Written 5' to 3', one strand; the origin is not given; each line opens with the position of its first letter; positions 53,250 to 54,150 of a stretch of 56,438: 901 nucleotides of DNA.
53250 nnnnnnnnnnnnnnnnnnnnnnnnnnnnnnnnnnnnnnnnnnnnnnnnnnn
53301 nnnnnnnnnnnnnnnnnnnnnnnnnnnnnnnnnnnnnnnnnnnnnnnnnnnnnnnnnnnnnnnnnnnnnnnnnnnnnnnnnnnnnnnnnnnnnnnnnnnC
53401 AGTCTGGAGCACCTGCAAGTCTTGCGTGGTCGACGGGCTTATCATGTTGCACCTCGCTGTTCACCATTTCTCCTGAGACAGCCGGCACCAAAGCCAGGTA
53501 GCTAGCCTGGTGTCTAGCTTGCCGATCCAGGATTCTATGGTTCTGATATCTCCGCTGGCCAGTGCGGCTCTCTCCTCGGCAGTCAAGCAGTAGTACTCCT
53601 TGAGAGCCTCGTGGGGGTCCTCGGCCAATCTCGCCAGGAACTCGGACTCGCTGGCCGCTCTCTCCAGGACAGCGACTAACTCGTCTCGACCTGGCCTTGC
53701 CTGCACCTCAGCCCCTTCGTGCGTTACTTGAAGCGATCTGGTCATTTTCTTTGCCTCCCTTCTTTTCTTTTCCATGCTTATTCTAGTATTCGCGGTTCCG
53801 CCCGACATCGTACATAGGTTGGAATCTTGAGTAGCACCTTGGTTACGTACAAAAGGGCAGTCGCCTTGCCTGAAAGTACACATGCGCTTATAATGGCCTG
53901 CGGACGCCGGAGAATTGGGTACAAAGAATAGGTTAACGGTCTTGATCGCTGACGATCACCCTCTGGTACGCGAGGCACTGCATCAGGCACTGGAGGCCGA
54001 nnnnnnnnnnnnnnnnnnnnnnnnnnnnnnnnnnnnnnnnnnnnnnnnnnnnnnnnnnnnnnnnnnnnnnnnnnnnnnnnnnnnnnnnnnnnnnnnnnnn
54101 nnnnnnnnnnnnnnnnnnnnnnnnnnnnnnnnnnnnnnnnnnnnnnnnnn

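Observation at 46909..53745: Formate dehydrogenase operon with a NuoF::GltD fusion: candidate NAD(P)H-linked or bifurcating FDH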

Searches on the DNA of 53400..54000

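Call 71: search_rna_families(source=window, start=53400, end=54000, threshold=evalue, max_evalue=1)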
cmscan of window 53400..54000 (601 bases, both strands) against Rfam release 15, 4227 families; matches with E-value up to 1: 0.
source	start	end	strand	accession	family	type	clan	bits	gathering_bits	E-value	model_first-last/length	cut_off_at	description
